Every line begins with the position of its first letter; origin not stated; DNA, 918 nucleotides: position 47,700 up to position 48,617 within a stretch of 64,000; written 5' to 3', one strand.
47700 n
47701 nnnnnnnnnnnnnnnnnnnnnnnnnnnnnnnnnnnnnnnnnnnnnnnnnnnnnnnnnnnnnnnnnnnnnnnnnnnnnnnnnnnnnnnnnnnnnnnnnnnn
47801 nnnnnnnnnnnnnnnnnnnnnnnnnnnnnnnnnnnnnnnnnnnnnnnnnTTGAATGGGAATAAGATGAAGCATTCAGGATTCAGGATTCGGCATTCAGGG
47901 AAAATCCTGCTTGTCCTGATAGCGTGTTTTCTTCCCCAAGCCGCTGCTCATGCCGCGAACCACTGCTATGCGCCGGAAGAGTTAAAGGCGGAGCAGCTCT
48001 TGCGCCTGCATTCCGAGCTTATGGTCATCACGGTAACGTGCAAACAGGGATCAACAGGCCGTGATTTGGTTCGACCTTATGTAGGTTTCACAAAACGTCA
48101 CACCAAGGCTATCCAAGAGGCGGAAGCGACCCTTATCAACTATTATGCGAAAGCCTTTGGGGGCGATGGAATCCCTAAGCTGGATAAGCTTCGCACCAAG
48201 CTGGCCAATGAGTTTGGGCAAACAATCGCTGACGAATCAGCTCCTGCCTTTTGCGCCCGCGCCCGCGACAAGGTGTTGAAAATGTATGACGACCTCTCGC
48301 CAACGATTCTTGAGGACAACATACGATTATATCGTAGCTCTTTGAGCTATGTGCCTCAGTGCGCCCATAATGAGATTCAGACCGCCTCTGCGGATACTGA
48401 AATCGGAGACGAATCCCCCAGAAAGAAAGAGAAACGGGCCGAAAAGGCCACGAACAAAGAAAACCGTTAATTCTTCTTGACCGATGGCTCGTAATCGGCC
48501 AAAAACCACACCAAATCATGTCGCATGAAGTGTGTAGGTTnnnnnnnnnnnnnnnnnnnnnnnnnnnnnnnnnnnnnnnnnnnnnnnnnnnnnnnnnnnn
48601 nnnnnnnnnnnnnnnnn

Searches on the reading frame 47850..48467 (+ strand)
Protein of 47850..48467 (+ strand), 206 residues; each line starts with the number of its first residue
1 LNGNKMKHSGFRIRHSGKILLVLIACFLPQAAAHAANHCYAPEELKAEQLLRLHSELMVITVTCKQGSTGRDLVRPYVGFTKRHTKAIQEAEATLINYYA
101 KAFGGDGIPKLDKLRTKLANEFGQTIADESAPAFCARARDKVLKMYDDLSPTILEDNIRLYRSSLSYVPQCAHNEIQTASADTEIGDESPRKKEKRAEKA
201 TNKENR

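Call 4: search_protein_families(library=pfam, proteins=[window:47850-48467:+], max_evalue=1)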
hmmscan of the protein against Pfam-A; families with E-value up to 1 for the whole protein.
window:47850-48467:+ (206 aa): 0 families

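Call 5: search_protein_families(library=ncbifam, proteins=[window:47850-48467:+], max_evalue=1)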
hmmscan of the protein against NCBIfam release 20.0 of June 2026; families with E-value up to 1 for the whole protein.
window:47850-48467:+ (206 aa): 0 families
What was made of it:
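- On Insertion sequence, transposon, integron cassette or homing-endonuclease gene: No domain (calls 4, 5).
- No nuclease or transposase domain (calls 4, 5).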

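Call 26: find_related_loci(query=A2, collection=metagenome_contigs, flank=7000)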
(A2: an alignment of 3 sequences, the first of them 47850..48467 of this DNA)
Query A2 (206 aa) in metagenome_contigs; peptide patterns used: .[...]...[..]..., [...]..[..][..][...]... (x = any residue, [..] = any of these).
182 stretches matched a pattern; 5 encode a relative of the query (tblastn E <= 1e-3); 5 distinct loci.
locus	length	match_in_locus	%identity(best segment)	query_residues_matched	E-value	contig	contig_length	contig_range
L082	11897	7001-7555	50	19-195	1e-58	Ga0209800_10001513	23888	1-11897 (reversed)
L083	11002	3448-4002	50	19-195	1e-58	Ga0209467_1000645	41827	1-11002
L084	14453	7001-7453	51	19-171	1e-49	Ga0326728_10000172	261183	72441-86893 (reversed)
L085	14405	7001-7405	56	35-171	2e-49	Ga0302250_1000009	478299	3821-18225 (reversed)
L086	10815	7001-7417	52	31-171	4e-46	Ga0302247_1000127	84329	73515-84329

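Call 36: search_protein_families(library=pfam, proteins=[L085:9249-9509:+, L085:9514-9744:+, L085:9672-9983:+, L085:11582-12004:+, L085:12064-12540:+, L086:8442-8741:+, L085:7489-8148:+], max_evalue=0.01)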
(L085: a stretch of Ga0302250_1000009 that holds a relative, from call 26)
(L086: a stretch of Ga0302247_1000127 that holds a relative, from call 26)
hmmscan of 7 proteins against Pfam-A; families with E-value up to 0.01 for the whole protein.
L085:9249-9509:+ (87 aa): 0 families

L085:9514-9744:+ (77 aa): 0 families

L085:9672-9983:+ (104 aa): 0 families

L085:11582-12004:+ (141 aa): 0 families

L085:12064-12540:+ (159 aa): 0 families

L086:8442-8741:+ (100 aa): 0 families

L085:7489-8148:+ (220 aa): 0 families

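Call 37: search_protein_families(library=padloc, proteins=[window:47850-48467:+], max_evalue=1)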
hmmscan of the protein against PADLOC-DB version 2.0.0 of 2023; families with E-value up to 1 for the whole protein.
window:47850-48467:+ (206 aa): 0 families
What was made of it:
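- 47850..48470 (+): Lineage-specific 206-aa protein with a signal-peptide-like N-terminus (hyp206), conserved between guaA and atpG throughout the clade. No Pfam, NCBIfam or PADLOC hit (calls 4, 5, 37).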
